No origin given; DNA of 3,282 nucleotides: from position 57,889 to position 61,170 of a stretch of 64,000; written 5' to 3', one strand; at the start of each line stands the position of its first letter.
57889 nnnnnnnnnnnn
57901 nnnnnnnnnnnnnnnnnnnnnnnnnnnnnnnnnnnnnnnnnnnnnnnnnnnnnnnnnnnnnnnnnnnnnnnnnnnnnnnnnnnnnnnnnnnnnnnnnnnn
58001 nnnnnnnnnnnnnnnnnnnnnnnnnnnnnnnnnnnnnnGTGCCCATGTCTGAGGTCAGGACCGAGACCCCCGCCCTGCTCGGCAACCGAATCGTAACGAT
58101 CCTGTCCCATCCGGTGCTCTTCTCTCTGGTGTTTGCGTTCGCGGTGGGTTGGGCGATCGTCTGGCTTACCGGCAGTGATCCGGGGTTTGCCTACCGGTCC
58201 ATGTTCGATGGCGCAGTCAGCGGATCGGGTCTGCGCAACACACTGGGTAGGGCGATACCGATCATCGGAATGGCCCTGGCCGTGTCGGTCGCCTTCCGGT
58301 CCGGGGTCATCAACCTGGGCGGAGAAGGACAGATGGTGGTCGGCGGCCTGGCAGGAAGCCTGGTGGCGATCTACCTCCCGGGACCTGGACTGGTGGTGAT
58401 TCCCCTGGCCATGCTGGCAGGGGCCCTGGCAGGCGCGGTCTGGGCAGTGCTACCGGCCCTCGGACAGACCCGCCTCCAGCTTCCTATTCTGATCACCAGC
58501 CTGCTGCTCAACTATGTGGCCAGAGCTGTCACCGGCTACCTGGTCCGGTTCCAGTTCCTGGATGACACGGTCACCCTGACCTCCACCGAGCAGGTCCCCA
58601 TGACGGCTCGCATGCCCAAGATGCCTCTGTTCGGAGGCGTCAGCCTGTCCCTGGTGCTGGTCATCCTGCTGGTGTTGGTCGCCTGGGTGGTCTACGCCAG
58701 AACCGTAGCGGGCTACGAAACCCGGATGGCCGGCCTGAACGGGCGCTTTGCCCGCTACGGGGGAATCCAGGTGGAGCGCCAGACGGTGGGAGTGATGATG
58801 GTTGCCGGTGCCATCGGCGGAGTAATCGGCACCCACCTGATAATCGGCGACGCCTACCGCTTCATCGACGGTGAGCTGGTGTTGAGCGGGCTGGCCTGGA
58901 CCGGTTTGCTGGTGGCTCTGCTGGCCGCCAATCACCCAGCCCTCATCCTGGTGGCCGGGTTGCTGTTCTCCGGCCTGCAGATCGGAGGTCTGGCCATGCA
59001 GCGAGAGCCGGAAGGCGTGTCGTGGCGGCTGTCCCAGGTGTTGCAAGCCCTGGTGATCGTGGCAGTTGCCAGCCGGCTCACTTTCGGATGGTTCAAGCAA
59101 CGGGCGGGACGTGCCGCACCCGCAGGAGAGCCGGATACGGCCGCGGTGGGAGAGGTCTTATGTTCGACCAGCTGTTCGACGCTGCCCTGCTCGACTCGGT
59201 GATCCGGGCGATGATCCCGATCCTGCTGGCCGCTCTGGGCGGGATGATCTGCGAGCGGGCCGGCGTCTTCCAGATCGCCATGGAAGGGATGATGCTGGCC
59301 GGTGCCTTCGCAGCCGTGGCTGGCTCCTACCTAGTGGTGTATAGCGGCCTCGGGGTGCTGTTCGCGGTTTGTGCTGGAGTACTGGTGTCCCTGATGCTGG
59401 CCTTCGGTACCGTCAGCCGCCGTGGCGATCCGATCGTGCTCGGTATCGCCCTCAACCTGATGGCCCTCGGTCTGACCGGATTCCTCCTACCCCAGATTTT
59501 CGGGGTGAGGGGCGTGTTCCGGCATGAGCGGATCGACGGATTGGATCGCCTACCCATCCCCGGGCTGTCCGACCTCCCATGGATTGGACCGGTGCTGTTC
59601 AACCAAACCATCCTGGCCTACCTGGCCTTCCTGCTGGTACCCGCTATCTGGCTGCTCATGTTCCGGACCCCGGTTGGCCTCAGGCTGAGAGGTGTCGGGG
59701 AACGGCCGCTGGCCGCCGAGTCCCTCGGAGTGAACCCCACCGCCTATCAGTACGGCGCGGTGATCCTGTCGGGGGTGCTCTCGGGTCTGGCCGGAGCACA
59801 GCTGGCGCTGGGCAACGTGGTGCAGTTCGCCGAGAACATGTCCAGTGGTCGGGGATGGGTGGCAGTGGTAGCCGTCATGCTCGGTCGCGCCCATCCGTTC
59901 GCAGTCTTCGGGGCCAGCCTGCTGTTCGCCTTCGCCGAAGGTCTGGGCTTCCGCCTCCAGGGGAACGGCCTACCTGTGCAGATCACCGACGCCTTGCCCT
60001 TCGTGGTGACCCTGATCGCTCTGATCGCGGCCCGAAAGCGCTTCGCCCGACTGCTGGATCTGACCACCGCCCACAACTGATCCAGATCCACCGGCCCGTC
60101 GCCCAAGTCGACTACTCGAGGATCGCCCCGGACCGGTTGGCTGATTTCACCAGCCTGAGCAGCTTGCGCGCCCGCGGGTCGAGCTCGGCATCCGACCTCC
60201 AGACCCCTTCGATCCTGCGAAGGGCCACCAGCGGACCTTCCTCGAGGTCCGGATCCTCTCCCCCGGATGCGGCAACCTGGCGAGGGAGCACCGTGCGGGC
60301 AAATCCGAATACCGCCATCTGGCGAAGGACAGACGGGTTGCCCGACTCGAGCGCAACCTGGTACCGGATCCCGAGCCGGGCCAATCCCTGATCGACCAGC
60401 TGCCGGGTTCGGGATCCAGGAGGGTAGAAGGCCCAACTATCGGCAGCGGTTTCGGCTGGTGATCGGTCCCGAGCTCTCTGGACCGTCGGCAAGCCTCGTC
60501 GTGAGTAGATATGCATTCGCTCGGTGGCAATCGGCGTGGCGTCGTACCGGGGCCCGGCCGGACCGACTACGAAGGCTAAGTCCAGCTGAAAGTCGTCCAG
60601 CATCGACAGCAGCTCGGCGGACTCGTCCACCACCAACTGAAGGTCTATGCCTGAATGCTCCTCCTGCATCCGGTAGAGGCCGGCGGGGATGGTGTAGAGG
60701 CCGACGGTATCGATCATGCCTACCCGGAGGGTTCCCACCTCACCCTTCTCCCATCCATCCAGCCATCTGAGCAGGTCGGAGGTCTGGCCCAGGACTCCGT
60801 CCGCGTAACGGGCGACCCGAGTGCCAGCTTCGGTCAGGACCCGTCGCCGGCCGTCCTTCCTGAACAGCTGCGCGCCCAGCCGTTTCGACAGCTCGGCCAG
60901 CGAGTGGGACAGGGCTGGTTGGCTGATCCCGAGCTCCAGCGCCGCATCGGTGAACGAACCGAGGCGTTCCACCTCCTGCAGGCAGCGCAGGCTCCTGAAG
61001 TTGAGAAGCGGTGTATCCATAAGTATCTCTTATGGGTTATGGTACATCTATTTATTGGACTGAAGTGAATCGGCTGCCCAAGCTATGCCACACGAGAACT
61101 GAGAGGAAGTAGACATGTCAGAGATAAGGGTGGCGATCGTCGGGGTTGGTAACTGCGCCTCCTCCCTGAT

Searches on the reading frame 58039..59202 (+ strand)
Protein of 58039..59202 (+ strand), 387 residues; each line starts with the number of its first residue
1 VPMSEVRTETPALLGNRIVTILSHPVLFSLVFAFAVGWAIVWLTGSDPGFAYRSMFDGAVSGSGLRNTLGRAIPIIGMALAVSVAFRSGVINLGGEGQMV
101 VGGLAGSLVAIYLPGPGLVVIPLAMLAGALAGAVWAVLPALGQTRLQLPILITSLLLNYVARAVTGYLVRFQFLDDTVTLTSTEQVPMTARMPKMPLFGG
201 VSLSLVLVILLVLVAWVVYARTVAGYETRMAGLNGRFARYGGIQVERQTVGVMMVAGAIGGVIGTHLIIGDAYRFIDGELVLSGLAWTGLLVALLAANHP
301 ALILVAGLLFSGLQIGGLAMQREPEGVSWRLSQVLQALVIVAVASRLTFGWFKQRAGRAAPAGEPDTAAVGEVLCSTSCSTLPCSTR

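Call 5: search_protein_families(library=pfam, proteins=[window:58039-59202:+])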
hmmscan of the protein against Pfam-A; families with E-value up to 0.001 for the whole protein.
window:58039-59202:+ (387 aa): 1 family
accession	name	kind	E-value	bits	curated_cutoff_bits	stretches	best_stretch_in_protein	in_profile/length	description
PF02653.21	BPD_transp_2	-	2.1e-30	106.2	26.8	1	67-343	4-268/269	Branched-chain amino acid transport system / permease component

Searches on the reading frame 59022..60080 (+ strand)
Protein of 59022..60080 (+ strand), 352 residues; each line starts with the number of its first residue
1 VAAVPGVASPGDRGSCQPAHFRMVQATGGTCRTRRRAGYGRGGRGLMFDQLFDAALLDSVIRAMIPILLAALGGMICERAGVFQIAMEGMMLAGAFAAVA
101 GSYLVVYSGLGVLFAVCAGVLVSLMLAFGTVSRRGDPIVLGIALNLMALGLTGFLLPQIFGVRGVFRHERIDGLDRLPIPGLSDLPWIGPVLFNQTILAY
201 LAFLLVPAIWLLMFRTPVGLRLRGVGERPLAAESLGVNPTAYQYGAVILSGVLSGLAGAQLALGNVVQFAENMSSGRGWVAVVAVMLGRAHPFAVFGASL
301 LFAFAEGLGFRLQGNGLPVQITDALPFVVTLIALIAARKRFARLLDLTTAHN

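Call 5: search_protein_families(library=pfam, proteins=[window:59022-60080:+])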
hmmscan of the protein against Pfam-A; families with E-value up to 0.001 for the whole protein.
window:59022-60080:+ (352 aa): 1 family
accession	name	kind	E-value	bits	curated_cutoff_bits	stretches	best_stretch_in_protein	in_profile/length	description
PF02653.21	BPD_transp_2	-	5e-36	124.7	26.8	1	57-334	2-269/269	Branched-chain amino acid transport system / permease component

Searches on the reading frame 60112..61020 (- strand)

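Call 5: search_protein_families(library=pfam, proteins=[window:60112-61020:-])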
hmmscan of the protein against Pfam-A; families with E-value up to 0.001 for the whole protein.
window:60112-61020:- (302 aa): 2 families
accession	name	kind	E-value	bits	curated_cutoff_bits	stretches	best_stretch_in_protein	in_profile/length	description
PF03466.25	LysR_substrate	-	3e-34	118.7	28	1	93-294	3-207/209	LysR substrate binding domain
PF00126.33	HTH_1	-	9.3e-18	64.4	26.6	1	8-66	1-59/60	Bacterial regulatory helix-turn-helix protein, lysR family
